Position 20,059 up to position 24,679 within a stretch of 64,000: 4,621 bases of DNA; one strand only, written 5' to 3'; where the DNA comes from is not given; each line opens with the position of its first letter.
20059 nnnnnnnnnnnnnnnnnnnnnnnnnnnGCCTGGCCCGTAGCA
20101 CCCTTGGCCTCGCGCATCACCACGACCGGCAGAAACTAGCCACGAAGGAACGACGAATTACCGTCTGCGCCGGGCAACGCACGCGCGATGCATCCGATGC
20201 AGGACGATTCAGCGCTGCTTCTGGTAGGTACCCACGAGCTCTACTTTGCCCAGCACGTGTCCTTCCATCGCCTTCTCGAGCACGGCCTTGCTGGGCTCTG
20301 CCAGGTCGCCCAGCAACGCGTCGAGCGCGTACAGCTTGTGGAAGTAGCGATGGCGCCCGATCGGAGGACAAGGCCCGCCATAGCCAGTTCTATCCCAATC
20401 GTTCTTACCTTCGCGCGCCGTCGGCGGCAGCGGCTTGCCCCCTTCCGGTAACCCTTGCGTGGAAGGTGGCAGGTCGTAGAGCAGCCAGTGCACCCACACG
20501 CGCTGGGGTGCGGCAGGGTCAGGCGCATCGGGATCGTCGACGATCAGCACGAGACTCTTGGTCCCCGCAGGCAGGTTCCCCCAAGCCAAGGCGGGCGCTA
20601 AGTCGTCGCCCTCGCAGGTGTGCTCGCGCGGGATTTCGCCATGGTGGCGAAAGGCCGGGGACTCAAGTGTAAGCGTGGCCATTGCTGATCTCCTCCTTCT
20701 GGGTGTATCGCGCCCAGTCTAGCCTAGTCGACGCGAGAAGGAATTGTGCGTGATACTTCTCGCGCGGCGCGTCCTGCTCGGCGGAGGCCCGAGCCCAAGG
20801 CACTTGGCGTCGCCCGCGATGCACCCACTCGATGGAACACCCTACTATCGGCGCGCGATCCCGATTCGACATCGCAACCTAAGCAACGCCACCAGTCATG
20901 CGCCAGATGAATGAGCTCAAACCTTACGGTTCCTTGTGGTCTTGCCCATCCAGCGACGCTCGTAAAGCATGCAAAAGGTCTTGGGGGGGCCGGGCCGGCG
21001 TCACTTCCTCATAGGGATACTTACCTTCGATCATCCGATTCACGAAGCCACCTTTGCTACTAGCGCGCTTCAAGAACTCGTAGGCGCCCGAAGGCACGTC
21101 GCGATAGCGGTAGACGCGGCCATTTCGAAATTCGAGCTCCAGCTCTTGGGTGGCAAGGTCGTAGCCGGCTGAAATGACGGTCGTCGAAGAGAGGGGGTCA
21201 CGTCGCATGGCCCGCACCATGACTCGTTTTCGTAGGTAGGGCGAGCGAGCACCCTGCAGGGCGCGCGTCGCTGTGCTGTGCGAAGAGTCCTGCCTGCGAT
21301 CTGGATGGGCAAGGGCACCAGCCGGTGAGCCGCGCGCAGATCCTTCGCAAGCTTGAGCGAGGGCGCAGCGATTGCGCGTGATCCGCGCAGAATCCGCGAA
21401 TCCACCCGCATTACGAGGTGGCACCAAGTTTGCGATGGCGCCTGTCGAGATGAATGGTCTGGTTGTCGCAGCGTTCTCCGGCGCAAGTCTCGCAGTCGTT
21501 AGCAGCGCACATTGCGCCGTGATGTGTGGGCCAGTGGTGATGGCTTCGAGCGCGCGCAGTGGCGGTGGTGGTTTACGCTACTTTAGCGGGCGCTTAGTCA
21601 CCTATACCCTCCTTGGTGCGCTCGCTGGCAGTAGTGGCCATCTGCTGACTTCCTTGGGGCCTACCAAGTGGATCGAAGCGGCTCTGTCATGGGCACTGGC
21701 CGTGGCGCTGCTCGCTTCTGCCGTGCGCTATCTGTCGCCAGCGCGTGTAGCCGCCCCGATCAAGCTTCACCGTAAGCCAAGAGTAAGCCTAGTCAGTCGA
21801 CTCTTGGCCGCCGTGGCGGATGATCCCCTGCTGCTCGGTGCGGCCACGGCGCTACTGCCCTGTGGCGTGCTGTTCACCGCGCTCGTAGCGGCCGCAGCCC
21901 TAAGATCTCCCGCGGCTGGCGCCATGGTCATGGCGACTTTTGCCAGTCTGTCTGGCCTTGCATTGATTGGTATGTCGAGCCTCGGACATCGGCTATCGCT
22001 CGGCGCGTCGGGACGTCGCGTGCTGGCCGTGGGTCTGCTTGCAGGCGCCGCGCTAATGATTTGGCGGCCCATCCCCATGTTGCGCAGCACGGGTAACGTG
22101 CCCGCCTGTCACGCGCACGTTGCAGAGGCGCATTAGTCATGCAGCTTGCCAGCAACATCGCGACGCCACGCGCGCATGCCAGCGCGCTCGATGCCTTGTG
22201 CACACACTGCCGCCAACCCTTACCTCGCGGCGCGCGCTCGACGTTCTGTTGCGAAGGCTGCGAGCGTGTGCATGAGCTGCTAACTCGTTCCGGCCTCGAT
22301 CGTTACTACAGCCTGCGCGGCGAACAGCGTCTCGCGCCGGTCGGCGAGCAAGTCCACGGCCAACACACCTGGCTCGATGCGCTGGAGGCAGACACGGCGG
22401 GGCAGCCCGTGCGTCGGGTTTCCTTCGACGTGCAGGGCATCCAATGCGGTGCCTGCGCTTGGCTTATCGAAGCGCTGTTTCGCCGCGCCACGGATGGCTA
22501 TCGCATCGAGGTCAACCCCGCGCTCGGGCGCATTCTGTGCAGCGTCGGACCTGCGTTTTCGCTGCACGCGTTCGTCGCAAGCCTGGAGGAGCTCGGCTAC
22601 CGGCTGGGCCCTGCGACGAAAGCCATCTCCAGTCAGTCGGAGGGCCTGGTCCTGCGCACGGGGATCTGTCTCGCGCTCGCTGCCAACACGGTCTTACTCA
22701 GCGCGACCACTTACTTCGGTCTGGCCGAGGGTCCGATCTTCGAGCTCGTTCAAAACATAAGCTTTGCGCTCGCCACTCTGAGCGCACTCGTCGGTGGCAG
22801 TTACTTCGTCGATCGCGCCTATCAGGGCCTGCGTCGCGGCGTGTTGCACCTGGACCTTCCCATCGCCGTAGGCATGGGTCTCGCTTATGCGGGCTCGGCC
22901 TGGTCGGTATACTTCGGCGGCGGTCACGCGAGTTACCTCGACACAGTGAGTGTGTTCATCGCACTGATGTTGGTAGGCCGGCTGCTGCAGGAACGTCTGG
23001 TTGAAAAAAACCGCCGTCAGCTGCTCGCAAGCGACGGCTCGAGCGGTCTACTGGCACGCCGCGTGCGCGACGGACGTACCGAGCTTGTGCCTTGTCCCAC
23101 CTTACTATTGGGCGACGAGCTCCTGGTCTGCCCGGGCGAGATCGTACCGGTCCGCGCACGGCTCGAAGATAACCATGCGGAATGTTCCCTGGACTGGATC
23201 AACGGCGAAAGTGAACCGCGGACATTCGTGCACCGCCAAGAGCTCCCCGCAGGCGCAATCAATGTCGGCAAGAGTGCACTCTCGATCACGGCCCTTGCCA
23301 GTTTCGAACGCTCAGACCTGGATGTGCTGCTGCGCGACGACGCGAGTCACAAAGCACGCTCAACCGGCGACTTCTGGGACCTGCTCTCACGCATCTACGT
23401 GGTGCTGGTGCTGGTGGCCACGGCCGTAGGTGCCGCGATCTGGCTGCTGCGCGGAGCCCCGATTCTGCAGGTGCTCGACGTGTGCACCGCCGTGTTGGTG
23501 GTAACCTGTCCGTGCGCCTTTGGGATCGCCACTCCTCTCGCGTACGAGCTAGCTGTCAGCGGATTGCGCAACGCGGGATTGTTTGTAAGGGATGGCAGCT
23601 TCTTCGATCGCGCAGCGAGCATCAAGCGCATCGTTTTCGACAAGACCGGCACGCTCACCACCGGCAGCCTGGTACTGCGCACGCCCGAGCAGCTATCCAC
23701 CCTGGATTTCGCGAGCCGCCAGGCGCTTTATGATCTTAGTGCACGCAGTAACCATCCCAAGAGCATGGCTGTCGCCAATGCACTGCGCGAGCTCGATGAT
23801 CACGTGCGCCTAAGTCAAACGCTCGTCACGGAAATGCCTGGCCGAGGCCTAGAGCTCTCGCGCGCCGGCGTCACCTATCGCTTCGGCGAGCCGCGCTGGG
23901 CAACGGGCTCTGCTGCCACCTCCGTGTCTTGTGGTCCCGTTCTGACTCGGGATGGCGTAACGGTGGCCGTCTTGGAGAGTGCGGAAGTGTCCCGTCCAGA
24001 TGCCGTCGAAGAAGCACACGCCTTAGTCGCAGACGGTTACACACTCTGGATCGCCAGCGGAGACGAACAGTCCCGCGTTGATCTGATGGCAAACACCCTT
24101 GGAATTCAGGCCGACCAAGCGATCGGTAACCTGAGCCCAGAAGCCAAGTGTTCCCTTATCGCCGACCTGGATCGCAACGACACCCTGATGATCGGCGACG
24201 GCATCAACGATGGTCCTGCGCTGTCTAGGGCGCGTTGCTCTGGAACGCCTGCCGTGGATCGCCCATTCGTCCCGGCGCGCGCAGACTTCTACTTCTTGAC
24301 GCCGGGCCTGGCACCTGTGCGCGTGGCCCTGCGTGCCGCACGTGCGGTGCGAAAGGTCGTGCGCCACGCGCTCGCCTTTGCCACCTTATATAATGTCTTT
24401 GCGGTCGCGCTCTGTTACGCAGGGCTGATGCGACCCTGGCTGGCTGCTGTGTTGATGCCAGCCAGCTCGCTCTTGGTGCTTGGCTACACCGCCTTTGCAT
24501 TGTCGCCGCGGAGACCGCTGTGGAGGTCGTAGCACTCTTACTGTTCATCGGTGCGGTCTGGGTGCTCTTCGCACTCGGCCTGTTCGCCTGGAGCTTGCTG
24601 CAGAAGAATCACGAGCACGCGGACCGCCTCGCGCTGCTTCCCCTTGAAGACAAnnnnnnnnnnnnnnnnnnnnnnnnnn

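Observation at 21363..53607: Low-oxygen / stasis-type gene island reminiscent of a dormancy regulon but wired differently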

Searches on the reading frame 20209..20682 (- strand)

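Call 41: search_protein_families(library=pfam, proteins=[window:20209-20682:-], max_evalue=0.0001)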
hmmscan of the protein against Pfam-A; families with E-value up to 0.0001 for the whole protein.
window:20209-20682:- (157 aa): 1 family
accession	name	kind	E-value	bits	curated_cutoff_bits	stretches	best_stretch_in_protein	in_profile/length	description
PF01161.25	PBP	-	1.6e-43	148.8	24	1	16-153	1-135/135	Phosphatidylethanolamine-binding protein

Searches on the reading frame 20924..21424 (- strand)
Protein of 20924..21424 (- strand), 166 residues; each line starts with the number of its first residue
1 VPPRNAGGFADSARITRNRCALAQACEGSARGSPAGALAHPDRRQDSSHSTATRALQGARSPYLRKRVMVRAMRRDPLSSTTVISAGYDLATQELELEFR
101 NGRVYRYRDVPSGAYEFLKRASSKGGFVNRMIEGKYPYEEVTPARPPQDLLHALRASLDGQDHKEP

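Call 4: search_protein_families(library=pfam, proteins=[window:20924-21424:-], max_evalue=0.01)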
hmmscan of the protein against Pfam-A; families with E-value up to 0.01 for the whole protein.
window:20924-21424:- (166 aa): 1 family
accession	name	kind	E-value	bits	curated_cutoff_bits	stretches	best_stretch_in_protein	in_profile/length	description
PF13619.11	KTSC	-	9.1e-19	67.4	25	1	79-136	1-58/58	KTSC domain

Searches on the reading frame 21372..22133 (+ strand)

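Call 4: search_protein_families(library=pfam, proteins=[window:21372-22133:+], max_evalue=0.01)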
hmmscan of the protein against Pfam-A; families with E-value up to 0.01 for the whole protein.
window:21372-22133:+ (254 aa): 1 family
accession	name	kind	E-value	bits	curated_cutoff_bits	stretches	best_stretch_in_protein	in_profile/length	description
PF13386.12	DsbD_2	-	1.6e-27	97.2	24.9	1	39-224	4-193/199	Cytochrome C biogenesis protein transmembrane region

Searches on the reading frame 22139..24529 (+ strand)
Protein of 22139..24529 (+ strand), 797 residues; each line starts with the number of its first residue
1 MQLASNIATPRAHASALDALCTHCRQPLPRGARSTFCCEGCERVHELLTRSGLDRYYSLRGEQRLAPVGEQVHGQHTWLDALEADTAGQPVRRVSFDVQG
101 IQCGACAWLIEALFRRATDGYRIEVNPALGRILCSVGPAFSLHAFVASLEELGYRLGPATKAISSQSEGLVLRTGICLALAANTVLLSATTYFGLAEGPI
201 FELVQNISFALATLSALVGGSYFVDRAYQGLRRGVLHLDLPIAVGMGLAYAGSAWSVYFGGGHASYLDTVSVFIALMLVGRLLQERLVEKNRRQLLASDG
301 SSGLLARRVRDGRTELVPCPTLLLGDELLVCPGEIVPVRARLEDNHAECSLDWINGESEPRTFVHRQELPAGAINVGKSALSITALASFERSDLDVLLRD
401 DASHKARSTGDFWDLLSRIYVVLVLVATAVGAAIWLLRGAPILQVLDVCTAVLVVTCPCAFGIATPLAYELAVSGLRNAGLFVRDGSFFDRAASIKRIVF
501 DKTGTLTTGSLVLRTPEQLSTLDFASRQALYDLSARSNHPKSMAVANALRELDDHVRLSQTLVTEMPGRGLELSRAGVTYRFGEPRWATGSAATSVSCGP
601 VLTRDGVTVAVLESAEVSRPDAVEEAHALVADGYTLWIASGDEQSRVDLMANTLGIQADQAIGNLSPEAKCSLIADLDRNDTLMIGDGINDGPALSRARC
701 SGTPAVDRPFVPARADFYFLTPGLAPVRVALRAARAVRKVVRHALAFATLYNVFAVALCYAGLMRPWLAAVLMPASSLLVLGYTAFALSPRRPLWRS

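Call 4: search_protein_families(library=pfam, proteins=[window:22139-24529:+], max_evalue=0.01)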
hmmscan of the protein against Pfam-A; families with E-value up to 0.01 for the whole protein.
window:22139-24529:+ (797 aa): 4 families
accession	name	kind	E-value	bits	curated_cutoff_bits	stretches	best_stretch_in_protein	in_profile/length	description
PF00122.25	E1-E2_ATPase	-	1.5e-24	86.9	28.1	1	306-476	7-178/181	E1-E2 ATPase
PF00702.32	Hydrolase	-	1.6e-17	65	26.4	1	495-698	1-190/191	haloacid dehalogenase-like hydrolase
PF12156.14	ATPase-cat_bd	-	1.5e-08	35.7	27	1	21-65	2-55/86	Putative metal-binding domain of cation transport ATPase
PF25122.1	DUF7815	-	0.0026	18.1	25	1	21-37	5-21/27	Domain of unknown function (DUF7815)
